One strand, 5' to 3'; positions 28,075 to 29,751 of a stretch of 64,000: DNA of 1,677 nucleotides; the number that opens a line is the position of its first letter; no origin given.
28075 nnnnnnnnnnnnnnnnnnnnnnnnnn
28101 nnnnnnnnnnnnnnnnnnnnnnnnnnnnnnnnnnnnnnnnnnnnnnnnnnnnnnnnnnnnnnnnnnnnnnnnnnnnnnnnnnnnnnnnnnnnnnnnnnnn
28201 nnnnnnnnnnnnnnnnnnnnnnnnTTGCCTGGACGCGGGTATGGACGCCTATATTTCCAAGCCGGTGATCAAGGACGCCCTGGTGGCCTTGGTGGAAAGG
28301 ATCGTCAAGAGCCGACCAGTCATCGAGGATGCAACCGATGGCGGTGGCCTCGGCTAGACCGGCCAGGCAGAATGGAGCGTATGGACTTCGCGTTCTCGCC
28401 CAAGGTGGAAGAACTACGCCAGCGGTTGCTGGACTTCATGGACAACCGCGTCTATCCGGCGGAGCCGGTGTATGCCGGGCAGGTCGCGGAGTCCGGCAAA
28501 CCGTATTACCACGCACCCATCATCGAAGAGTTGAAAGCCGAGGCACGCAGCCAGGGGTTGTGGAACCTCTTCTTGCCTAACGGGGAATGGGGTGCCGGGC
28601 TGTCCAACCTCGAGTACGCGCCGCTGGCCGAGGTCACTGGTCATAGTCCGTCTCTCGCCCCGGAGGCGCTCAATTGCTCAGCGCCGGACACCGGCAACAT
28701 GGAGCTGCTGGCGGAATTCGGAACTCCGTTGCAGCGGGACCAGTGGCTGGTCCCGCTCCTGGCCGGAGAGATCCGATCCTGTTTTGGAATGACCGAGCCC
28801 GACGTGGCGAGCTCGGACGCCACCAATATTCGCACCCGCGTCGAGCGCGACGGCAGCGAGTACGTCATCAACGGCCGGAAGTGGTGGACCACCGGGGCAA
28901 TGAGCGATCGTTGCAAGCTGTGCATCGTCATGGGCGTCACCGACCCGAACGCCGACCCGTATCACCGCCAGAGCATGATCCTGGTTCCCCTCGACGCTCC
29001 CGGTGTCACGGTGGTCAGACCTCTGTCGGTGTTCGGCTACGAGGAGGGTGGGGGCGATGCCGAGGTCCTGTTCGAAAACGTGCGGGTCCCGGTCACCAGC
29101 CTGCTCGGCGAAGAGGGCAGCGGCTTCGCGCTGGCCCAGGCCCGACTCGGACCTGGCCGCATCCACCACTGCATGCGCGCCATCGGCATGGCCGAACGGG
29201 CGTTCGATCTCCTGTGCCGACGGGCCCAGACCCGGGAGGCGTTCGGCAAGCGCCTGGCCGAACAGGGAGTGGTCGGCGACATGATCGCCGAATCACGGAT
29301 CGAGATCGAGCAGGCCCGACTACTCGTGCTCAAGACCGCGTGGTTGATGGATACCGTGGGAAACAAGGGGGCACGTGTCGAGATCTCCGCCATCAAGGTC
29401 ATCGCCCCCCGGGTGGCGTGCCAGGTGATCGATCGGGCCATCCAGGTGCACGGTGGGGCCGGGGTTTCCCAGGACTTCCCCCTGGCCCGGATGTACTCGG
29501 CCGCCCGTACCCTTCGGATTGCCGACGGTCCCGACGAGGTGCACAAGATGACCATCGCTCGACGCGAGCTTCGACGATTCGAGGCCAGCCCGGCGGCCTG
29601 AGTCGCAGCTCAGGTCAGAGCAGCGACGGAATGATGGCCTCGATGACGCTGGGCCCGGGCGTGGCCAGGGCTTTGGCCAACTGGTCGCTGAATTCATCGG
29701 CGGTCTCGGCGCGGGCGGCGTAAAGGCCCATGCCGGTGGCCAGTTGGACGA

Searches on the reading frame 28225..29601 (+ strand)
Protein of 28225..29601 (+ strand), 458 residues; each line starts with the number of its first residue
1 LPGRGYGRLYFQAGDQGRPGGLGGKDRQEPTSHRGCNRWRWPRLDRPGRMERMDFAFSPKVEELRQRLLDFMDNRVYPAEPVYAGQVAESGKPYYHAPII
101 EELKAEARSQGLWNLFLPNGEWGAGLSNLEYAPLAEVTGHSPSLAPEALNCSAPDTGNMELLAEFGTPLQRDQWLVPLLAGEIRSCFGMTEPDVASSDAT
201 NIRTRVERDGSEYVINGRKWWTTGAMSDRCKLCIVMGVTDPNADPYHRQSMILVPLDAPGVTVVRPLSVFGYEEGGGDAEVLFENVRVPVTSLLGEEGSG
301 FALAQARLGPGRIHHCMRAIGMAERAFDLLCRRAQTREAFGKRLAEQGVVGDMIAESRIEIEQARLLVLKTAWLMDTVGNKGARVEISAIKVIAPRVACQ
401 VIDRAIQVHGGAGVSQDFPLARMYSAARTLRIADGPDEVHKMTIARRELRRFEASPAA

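Call 38: search_protein_families(library=pfam, proteins=[window:28225-29601:+], max_evalue=0.1)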
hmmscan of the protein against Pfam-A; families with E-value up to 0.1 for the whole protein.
window:28225-29601:+ (458 aa): 4 families
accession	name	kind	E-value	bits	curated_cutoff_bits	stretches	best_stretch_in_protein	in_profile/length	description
PF00441.29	Acyl-CoA_dh_1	-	2e-43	148.5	22.4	1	298-448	1-149/150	Acyl-CoA dehydrogenase, C-terminal domain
PF02770.24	Acyl-CoA_dh_M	-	1.5e-18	67.2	33.3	1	186-285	1-96/97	Acyl-CoA dehydrogenase, middle domain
PF08028.16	Acyl-CoA_dh_2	-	7.9e-14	52.5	22.7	1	314-429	2-125/134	Acyl-CoA dehydrogenase, C-terminal domain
PF02771.21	Acyl-CoA_dh_N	-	5.7e-07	30.3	22.9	1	61-182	4-113/113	Acyl-CoA dehydrogenase, N-terminal domain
